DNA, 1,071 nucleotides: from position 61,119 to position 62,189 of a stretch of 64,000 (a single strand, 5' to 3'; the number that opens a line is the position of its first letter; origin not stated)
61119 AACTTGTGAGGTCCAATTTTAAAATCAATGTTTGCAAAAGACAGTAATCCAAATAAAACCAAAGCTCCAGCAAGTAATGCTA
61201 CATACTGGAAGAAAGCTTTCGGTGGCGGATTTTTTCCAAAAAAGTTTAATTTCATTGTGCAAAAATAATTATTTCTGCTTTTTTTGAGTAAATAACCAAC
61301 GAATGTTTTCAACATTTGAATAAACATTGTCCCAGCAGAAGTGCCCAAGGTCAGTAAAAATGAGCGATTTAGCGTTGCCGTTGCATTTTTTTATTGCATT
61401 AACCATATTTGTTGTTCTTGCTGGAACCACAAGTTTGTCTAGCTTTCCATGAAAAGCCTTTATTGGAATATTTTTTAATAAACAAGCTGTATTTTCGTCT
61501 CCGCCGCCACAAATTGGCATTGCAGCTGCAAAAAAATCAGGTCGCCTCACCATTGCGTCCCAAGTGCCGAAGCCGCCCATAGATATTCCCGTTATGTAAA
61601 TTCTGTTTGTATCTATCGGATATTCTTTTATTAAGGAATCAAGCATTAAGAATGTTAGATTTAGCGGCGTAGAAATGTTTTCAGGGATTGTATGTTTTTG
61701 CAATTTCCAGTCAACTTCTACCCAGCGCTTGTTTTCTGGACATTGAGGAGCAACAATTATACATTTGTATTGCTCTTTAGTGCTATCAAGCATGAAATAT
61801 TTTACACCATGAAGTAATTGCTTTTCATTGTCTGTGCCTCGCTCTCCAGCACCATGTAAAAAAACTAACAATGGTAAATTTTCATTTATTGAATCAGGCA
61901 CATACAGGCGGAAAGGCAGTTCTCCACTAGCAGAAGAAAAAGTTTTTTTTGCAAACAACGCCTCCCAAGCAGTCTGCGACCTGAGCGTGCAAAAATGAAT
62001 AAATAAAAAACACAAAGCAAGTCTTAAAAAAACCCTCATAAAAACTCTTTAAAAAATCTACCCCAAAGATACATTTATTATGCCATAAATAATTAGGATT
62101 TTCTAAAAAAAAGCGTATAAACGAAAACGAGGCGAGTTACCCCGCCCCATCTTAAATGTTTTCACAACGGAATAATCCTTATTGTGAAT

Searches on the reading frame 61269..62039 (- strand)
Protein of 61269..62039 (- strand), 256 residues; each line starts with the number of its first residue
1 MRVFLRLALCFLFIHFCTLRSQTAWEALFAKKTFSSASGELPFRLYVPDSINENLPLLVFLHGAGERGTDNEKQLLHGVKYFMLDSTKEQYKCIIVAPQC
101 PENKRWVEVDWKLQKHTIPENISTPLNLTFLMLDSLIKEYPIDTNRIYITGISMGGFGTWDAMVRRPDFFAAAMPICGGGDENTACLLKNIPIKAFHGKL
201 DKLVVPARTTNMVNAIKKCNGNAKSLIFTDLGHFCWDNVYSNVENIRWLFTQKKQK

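Call 4: search_protein_families(library=pfam, proteins=[window:61269-62039:-], max_evalue=0.01)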
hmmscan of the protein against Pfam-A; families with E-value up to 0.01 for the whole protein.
window:61269-62039:- (256 aa): 7 families
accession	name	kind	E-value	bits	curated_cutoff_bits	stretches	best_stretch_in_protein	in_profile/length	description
PF00326.27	Peptidase_S9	-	1.3e-11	44.8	22.6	1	133-178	52-97/213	Prolyl oligopeptidase family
PF02230.22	Abhydrolase_2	-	4.7e-08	33.6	23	1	53-238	12-204/217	Phospholipase/Carboxylesterase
PF20434.5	BD-FAE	-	0.00018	21.5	26.8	0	45-156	3-100/215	BD-FAE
PF00756.26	Esterase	-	0.00045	20.5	22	1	39-174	6-144/251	Putative esterase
PF12146.15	Hydrolase_4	-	0.00073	19.3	27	0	132-173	65-104/239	Serine aminopeptidase, S33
PF01738.24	DLH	-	0.0015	18.6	21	1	138-233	89-186/217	Dienelactone hydrolase family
PF10503.15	Esterase_PHB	-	0.0024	17.6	23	0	43-173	3-125/219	Esterase PHB depolymerase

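Call 6: find_encoding_contigs(protein=window:61269-62039:-, flank=10000, max_places=6)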
Protein window:61269-62039:- (256 aa): 23 contigs read that carry it; 6 places shown.
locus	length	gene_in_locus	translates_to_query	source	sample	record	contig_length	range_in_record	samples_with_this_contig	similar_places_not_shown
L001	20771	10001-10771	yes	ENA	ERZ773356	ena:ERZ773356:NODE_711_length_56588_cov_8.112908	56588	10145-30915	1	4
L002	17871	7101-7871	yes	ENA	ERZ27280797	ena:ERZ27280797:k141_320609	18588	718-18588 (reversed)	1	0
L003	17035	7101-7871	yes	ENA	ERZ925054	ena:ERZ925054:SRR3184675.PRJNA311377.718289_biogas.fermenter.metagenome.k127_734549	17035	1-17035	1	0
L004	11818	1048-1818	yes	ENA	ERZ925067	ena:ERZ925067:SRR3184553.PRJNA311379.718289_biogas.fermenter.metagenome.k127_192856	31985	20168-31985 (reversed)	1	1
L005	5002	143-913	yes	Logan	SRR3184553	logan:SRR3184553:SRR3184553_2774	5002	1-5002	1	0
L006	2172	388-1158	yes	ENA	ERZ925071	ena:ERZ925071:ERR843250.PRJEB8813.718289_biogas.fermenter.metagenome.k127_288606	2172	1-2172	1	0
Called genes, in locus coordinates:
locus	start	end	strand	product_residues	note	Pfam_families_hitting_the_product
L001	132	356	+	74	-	-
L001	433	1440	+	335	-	PF13310:Virulence_RhuM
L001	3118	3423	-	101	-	PF09827:CRISPR_Cas2, PF20803:PaaX_M (weak)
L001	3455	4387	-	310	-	PF01867:Cas_Cas1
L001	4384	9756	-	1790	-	PF16593:Cas9-BH, PF13395:HNH_4, PF18541:RuvC_III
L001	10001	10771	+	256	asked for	PF02230:Abhydrolase_2, PF00326:Peptidase_S9 (weak)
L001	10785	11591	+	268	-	-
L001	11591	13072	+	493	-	PF03062:MBOAT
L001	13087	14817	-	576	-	PF00682:HMGL-like, PF02436:PYC_OADA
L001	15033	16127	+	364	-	PF00483:NTP_transferase, PF12804:NTP_transf_3 (weak), PF22640:ManC_GMP_beta-helix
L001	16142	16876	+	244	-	PF00226:DnaJ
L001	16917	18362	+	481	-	PF00883:Peptidase_M17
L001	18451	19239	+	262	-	PF01925:TauE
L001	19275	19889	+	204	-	PF09335:VTT_dom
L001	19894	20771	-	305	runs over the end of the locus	PF12836:HHH_3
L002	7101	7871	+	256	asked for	PF02230:Abhydrolase_2, PF00326:Peptidase_S9 (weak)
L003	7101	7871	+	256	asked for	PF02230:Abhydrolase_2, PF00326:Peptidase_S9 (weak)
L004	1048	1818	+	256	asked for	PF02230:Abhydrolase_2, PF00326:Peptidase_S9 (weak)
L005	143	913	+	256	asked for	PF02230:Abhydrolase_2, PF00326:Peptidase_S9 (weak)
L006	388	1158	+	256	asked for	PF02230:Abhydrolase_2, PF00326:Peptidase_S9 (weak)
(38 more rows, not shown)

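Call 12: search_protein_families(library=ncbifam, proteins=[L001:4384-9756:-, L001:3455-4387:-, L001:3118-3423:-, L001:433-1440:+, L001:132-356:+], max_evalue=0.01)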
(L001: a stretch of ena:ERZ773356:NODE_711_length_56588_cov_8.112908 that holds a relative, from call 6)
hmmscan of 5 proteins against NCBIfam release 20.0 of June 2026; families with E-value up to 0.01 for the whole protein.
L001:4384-9756:- (1790 aa): 2 families
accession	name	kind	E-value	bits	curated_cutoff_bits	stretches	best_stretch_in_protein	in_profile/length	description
TIGR01865.2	cas_Csn1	equivalog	3.8e-85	287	100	2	851-1500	474-968/1070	type II CRISPR RNA-guided endonuclease Cas9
NF049971.1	CRISPR_Cas9d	exception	5.5e-15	55.1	375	1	973-1452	507-941/986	type II CRISPR RNA-guided endonuclease Cas9d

L001:3455-4387:- (310 aa): 9 families
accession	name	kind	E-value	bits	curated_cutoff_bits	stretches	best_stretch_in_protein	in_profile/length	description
TIGR03639.1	cas1_NMENI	exception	1.1e-94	316.8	120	1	3-293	1-277/278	type II CRISPR-associated endonuclease Cas1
TIGR00287.1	cas1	equivalog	3.9e-26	91.9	71.7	1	38-251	23-257/327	CRISPR-associated endonuclease Cas1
TIGR04093.1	cas1_CYANO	exception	1.3e-16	60.5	385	1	5-251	2-259/334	type I-D CRISPR-associated endonuclease Cas1d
NF049935.1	cas4g_cas1g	exception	1.9e-14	53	560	1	37-251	237-471/546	CRISPR-associated endonuclease Cas4g/Cas1g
TIGR03640.1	cas1_DVULG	exception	4.2e-12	45.9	385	1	183-250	196-264/340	type I-C CRISPR-associated endonuclease Cas1c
TIGR03641.1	cas1_HMARI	exception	1.1e-10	41.3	304.1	1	38-252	22-250/324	type I-B CRISPR-associated endonuclease Cas1b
TIGR04329.1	cas1_PREFRAN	exception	1.3e-09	37.6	300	1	59-247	52-249/317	type V CRISPR-associated endonuclease Cas1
TIGR03983.1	cas1_MYXAN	equivalog_domain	7.3e-08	31.7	358.05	1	179-247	198-267/347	type I-MYXAN CRISPR-associated endonuclease Cas1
TIGR03638.1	cas1_ECOLI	exception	4.9e-07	29.3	215.6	1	183-228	168-213/269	type I-E CRISPR-associated endonuclease Cas1e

L001:3118-3423:- (101 aa): 1 family
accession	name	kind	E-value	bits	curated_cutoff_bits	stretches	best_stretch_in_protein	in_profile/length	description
TIGR01573.1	cas2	equivalog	6.2e-21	74.5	24.5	1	1-99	1-94/96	CRISPR-associated endonuclease Cas2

L001:433-1440:+ (335 aa): 0 families

L001:132-356:+ (74 aa): 1 family
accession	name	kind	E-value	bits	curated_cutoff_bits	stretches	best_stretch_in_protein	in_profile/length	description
NF040801.1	spore_GerD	equivalog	0.0069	15.9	100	1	37-71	73-107/174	spore germination lipoprotein GerD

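Call 13: search_protein_families(library=pfam, proteins=[L001:4384-9756:-, L001:3455-4387:-, L001:3118-3423:-, L001:433-1440:+, L001:132-356:+], max_evalue=0.1)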
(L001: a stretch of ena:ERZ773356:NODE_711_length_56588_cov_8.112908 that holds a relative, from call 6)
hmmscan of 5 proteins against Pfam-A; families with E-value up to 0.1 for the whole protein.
L001:4384-9756:- (1790 aa): 4 families
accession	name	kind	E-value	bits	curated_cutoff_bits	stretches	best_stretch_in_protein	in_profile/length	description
PF18541.7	RuvC_III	-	7.7e-35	120.9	26.2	1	1111-1292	1-154/179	RuvC endonuclease subdomain 3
PF13395.12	HNH_4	-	6.7e-15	55.2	22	1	1016-1068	2-53/54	HNH endonuclease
PF16593.10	Cas9-BH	-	2.2e-08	34.1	26.3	1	61-95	1-32/33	Bridge helix of CRISPR-associated endonuclease Cas9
PF18198.7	AAA_lid_11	-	0.0062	17.2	31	0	1378-1433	47-102/140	Dynein heavy chain AAA lid domain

L001:3455-4387:- (310 aa): 1 family
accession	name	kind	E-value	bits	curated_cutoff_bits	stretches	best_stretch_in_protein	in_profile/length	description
PF01867.21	Cas_Cas1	-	6e-29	101.5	22.3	1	38-252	22-254/283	CRISPR associated protein Cas1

L001:3118-3423:- (101 aa): 2 families
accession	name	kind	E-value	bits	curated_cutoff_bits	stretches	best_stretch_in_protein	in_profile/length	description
PF09827.14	CRISPR_Cas2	-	9.1e-19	67.9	23.8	1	1-80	1-74/74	CRISPR associated protein Cas2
PF20803.2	PaaX_M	-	4.4e-06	27.1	24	1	2-56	8-59/83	PaaX protein central Cas2-like domain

L001:433-1440:+ (335 aa): 1 family
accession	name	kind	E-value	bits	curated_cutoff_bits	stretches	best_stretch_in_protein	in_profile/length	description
PF13310.11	Virulence_RhuM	-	8.5e-111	369.7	33.7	1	64-310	1-248/252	Virulence protein RhuM family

L001:132-356:+ (74 aa): 1 family
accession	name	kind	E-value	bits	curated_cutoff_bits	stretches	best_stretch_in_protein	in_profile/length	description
PF17898.6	GerD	-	0.016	15.6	29.5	1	39-66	67-94/114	Spore germination GerD central core domain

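Call 14: search_solved_structures(query=L001:4384-9756:-, max_evalue=0.01, show_alignments=1)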
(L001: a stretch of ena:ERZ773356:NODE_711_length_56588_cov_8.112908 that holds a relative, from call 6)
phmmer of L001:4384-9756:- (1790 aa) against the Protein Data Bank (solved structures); distinct sequences matched with E-value up to 0.01: 27.
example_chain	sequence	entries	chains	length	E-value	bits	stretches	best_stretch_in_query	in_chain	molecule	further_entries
8iyq_A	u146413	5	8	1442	7.1e-206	690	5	816-1281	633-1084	deadCbCas9 | CbCas9 effector-1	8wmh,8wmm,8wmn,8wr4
21dz_A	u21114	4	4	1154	1e-19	72.9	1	985-1169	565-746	CRISPR-associated endonuclease Cas9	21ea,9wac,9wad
8hnt_A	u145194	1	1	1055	2.3e-18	68.4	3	1000-1169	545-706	CRISPR-associated endonuclease Cas9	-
8hnw_A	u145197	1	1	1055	4.9e-17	64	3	1000-1169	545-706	CRISPR-associated endonuclease Cas9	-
8ja0_A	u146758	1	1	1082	4.8e-16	60.7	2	3-80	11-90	CRISPR-associated endonuclease Cas9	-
6kc8_A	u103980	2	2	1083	4.9e-16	60.7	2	3-80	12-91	CRISPR-associated endonuclease Cas9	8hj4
6jdq_A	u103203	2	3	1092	5.1e-16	60.6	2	3-80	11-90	CRISPR-associated endonuclease Cas9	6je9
8hnv_A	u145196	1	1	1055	5.7e-16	60.5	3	1000-1169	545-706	CRISPR-associated endonuclease Cas9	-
6jdv_A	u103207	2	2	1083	1e-14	56.3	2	3-80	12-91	CRISPR-associated endonuclease Cas9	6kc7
6je4_A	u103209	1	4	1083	1.2e-13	52.7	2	3-80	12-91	CRISPR-associated endonuclease Cas9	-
6je3_A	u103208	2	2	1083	1.6e-13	52.3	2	3-81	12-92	CRISPR-associated endonuclease Cas9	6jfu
9ar4_A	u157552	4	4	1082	9.1e-11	43.2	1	998-1170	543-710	CRISPR-associated endonuclease Cas9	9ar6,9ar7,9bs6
7mpz_A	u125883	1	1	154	7.4e-08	33.6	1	973-1073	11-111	CRISPR-associated endonuclease Cas9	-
10vb_A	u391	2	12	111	1.5e-07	32.5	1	998-1073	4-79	CRISPR-associated endonuclease Cas9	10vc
8jtj_A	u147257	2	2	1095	1.7e-07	32.4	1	998-1170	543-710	CRISPR-associated endonuclease Cas9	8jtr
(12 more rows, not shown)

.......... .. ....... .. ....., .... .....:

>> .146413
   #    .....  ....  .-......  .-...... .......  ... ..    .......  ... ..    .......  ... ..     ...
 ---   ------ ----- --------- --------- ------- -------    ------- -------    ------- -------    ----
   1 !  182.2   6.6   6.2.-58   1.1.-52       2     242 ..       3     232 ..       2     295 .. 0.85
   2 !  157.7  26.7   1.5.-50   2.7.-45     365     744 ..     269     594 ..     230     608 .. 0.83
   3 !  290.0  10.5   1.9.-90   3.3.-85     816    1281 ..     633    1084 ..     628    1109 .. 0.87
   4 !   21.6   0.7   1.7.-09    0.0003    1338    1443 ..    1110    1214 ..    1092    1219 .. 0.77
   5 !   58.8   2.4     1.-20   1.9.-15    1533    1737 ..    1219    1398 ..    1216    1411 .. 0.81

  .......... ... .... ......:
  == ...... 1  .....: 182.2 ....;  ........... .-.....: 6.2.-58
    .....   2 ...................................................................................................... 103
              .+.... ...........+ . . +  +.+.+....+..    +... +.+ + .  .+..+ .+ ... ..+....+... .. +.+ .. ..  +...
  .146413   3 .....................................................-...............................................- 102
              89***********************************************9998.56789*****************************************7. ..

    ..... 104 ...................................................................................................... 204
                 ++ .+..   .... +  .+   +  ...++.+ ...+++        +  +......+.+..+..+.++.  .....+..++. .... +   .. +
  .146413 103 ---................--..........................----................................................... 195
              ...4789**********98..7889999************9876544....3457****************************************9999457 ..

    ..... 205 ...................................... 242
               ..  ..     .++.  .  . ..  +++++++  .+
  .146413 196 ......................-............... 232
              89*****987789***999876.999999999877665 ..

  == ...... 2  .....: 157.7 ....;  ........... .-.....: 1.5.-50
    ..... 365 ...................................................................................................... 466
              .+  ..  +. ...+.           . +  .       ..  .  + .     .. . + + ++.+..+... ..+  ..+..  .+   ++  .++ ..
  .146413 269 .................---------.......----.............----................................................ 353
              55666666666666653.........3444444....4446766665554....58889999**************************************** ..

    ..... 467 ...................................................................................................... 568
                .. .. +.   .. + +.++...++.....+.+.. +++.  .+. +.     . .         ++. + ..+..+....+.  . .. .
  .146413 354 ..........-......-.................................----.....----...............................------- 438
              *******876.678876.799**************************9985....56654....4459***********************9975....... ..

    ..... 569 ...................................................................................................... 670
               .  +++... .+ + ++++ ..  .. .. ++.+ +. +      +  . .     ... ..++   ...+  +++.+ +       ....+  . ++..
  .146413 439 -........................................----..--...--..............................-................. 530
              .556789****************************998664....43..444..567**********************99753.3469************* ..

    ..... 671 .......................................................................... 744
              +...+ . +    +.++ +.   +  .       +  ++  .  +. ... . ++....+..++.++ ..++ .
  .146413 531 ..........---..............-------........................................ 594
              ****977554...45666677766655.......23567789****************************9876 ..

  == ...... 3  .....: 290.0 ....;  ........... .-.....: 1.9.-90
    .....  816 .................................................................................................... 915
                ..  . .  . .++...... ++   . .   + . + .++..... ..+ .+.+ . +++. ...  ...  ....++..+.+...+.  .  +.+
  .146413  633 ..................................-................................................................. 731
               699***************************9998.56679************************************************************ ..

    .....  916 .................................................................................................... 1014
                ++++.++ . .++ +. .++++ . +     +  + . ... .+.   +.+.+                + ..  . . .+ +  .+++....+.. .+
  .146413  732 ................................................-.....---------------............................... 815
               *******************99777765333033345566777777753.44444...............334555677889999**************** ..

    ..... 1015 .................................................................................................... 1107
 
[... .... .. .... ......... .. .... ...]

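Call 15: find_homologous_proteins(query=L001:4384-9756:-, max_evalue=1e-20)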
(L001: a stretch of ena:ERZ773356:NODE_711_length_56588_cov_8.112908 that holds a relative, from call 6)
Query L001:4384-9756:- (1790 aa): 6537 proteins with E <= 1e-20 among 8000 candidates; the best 120 are listed.
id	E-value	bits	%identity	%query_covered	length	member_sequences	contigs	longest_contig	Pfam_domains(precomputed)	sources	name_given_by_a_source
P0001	0.0e+0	4024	100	100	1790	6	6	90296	PF13395.13,PF16593.12,PF18541.8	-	-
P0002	0.0e+0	3252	81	100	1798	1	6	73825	PF13395.13,PF16593.12,PF18541.8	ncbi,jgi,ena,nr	ncbi:MAG TPA: HNH endonuclease domain-containing protein [Bacteroidales bacterium]|nr:HNH endonuclea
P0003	0.0e+0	2905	72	100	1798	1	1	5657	PF13395.13,PF18541.8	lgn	-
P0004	0.0e+0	2867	71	100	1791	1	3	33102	PF13395.13,PF16593.12,PF18541.8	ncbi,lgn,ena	-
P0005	0.0e+0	2855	71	100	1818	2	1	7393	PF13395.13,PF16593.12,PF18541.8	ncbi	-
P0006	0.0e+0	2839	71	100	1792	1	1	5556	PF13395.13,PF16593.12,PF18541.8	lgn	-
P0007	0.0e+0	2835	71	100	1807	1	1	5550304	PF13395.13,PF16593.12,PF18541.8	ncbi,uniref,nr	ncbi:hypothetical protein FKX85_18500 [Echinicola soli]|uniref:CRISPR-associated endonuclease Cas9 n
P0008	0.0e+0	2832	71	100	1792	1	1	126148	PF13395.13,PF16593.12,PF18541.8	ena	-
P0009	0.0e+0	2829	71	100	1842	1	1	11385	PF13395.13,PF16593.12,PF18541.8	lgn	-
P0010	0.0e+0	2814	73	80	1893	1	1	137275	PF13395.13,PF16593.12,PF18541.8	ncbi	-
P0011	0.0e+0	2805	70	100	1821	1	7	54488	PF13395.13,PF16593.12,PF18541.8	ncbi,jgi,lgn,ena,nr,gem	ncbi:MAG TPA: HNH endonuclease domain-containing protein [Paludibacter sp.]|nr:HNH endonuclease doma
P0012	0.0e+0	2803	70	100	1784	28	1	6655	PF13395.13,PF16593.12,PF18541.8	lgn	-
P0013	0.0e+0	2799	70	100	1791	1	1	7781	PF13395.13,PF16593.12,PF18541.8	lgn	-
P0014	0.0e+0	2796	70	100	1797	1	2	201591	PF13395.13,PF16593.12,PF18541.8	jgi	jgi:CRISPR-associated endonuclease Csn1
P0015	0.0e+0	2788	70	100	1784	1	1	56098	PF13395.13,PF16593.12,PF18541.8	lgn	-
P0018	0.0e+0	2776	70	100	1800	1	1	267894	PF13395.13,PF16593.12,PF18541.8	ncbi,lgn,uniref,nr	ncbi:type II CRISPR RNA-guided endonuclease Cas9 [Sinomicrobium oceani]|uniref:type II CRISPR RNA-gu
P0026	0.0e+0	2719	68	100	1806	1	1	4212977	PF13395.13,PF16593.12,PF18541.8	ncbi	ncbi:type II CRISPR RNA-guided endonuclease Cas9 [Winogradskyella sp. PC D3.3]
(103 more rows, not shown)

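Call 16: find_related_loci(query=L001:4384-9756:-, collection=genome_contigs, flank=6000)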
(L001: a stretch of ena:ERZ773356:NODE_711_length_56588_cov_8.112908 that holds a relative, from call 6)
Query L001:4384-9756:- (1790 aa) in genome_contigs; peptide patterns used: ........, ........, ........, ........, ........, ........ (x = any residue, [..] = any of these).
75 stretches matched a pattern; 5 encode a relative of the query (tblastn E <= 1e-3); 5 distinct loci.
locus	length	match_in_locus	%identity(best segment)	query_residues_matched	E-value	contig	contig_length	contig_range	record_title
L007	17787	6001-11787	57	2-1788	0e+0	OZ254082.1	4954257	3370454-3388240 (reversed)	MAG: Cyclobacteriaceae bacterium isolate 1e3efca2-635c-40ce-9098-20cd8d9cc3c3 genome assembly, chromosome: 1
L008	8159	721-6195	69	1-1790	0e+0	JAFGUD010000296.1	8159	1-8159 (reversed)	MAG: Bacteroidales bacterium isolate ZodW_maxbin.137 k87_11742520, whole genome shotgun sequence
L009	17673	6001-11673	51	1-1786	0e+0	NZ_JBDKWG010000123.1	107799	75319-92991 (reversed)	Reichenbachiella sp. MALMAid0571 k141_77, whole genome shotgun sequence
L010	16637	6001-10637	33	1-1790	1e-178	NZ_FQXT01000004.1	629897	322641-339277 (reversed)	Leeuwenhoekiella palythoae strain DSM 19859, whole genome shotgun sequence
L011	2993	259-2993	35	1-1038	6e-74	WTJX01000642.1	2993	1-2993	MAG: Cytophagales bacterium isolate SS36425bin_5 NODE_6004_length_2993_cov_9.185500, whole genome shotgun sequence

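Call 19: find_encoding_contigs(protein=P0002, flank=5000, max_places=1)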
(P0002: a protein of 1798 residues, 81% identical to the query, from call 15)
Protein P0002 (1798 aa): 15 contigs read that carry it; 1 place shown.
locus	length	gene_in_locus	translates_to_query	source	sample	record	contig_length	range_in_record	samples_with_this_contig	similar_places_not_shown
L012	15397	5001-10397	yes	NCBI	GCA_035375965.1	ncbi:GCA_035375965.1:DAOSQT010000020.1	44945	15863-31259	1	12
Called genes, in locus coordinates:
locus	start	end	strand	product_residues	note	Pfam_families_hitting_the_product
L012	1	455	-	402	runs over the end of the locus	PF13167:GTP-bdg_N, PF16360:GTP-bdg_M, PF03193:RsgA_GTPase (faint), PF00025:Arf (weak), PF00071:Ras (weak), PF01926:MMR_HSR1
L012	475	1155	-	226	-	-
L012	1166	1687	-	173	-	PF01923:Cob_adeno_trans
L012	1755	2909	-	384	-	PF03150:CCP_MauG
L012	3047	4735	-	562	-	PF00749:tRNA-synt_1c, PF03950:tRNA-synt_1c_C, PF20974:tRNA-synt_1c_C2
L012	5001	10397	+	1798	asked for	PF16593:Cas9-BH, PF13395:HNH_4, PF18541:RuvC_III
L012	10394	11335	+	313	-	PF01867:Cas_Cas1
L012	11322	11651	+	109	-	PF20803:PaaX_M (weak), PF09827:CRISPR_Cas2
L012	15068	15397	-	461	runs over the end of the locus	PF19295:SufBD_N, PF01458:SUFBD_core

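Call 20: find_encoding_contigs(protein=P0007, flank=5000, max_places=1)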
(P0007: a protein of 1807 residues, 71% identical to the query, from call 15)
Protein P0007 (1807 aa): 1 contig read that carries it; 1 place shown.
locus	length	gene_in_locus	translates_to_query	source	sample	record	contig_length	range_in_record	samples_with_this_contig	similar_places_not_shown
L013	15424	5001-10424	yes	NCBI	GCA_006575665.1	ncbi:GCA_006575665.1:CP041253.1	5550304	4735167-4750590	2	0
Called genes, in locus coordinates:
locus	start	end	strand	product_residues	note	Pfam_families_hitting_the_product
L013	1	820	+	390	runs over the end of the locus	PF14054:DUF4249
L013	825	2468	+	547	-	-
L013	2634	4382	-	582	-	PF01019:G_glu_transpept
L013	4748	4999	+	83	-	-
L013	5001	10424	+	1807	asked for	PF16593:Cas9-BH, PF13395:HNH_4, PF18541:RuvC_III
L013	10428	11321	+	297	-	PF01867:Cas_Cas1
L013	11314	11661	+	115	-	PF09827:CRISPR_Cas2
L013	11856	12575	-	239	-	PF01695:IstB_IS21, PF13481:AAA_25 (faint), PF00308:Bac_DnaA (weak), PF00910:RNA_helicase (weak)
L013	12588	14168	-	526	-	PF00665:rve (weak), PF22483:Mu-transpos_C_2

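Call 21: find_encoding_contigs(protein=P0018, flank=5000, max_places=1)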
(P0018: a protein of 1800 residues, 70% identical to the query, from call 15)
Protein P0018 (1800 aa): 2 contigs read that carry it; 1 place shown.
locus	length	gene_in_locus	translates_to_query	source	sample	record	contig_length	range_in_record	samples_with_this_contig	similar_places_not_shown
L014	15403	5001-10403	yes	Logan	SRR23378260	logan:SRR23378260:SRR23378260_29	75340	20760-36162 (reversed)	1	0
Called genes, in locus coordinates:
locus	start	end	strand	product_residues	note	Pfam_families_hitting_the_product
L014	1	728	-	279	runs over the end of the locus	PF00106:adh_short, PF08659:KR (weak), PF13460:NAD_binding_10 (weak), PF13561:adh_short_C2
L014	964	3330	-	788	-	PF13620:CarboxypepD_reg, PF13715:CarbopepD_reg_2, PF07715:Plug, PF00593:TonB_dep_Rec_b-barrel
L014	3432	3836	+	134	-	-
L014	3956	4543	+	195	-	-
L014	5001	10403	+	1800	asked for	PF16593:Cas9-BH, PF13395:HNH_4, PF18541:RuvC_III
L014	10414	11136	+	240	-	-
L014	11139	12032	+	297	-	PF01867:Cas_Cas1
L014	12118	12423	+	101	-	PF09827:CRISPR_Cas2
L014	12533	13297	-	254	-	PF00196:GerE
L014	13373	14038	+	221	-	PF07081:DUF1349, PF17851:GH43_C2 (weak)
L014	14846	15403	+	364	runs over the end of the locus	PF14488:DUF4434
